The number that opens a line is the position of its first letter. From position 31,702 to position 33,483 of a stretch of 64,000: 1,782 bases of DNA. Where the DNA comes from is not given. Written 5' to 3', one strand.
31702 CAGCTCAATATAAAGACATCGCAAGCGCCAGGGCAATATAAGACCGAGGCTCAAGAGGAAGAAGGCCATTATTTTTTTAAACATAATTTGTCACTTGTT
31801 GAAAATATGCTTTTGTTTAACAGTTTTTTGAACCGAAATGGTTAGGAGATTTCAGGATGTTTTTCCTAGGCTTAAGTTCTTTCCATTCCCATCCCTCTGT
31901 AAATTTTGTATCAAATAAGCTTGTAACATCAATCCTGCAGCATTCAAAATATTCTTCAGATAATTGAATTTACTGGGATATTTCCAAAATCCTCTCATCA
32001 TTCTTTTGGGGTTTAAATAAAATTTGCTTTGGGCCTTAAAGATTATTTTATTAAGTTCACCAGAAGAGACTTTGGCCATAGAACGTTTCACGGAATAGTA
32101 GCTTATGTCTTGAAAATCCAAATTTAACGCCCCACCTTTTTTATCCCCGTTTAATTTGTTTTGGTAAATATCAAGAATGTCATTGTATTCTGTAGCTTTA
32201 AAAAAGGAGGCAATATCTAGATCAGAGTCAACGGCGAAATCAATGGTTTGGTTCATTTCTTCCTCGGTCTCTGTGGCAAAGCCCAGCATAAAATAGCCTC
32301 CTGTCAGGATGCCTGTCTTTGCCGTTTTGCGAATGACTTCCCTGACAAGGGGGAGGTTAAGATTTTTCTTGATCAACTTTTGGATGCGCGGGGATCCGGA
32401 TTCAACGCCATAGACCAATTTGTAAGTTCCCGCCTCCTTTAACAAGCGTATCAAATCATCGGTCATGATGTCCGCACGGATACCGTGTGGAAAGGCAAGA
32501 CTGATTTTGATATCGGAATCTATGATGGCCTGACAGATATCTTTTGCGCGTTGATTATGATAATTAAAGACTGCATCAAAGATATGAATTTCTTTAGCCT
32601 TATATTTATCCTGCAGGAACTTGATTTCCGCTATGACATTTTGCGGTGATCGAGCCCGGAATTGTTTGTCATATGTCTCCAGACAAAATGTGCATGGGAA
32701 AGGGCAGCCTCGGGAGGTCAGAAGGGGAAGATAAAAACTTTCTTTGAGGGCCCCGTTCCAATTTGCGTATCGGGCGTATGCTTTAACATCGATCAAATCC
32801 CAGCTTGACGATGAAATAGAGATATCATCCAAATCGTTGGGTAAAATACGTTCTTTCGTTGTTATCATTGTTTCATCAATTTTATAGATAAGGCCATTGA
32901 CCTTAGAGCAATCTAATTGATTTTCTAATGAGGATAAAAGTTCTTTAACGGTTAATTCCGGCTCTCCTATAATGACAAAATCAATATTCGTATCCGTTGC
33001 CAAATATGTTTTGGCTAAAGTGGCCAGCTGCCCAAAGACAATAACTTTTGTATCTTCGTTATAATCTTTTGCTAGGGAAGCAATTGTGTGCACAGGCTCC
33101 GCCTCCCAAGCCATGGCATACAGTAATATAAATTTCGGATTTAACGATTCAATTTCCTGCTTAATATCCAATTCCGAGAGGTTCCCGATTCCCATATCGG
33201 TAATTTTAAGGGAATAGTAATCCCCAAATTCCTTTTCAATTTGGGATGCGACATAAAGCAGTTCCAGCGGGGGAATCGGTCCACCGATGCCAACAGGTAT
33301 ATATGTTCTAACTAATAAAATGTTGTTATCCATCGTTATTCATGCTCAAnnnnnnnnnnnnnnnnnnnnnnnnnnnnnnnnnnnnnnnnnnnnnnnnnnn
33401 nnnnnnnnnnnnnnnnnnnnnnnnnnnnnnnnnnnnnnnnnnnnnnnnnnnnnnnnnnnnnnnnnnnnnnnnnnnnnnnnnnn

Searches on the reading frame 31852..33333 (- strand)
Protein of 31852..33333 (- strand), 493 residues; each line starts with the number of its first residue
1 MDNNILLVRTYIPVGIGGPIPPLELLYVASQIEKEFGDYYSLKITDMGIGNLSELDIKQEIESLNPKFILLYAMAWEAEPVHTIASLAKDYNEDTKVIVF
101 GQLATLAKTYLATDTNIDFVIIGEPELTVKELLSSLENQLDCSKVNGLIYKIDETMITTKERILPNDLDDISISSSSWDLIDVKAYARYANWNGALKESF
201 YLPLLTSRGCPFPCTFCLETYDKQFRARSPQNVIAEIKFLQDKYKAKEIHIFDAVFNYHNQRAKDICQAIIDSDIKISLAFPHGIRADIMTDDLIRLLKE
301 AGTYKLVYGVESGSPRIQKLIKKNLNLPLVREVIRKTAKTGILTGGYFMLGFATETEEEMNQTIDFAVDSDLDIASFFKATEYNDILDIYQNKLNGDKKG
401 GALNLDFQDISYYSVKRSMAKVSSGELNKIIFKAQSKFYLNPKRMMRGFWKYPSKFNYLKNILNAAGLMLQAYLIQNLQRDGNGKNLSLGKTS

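Call 15: search_protein_families(library=pfam, proteins=[window:31852-33333:-], max_evalue=0.00001)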
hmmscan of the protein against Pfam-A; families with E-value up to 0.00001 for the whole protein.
window:31852-33333:- (493 aa): 2 families
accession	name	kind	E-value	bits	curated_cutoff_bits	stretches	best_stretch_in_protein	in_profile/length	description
PF04055.27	Radical_SAM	-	2.4e-19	70.5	29.5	1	206-367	3-166/166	Radical SAM superfamily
PF02310.24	B12-binding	-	7e-11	42.4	32.1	1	16-132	8-120/121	B12 binding domain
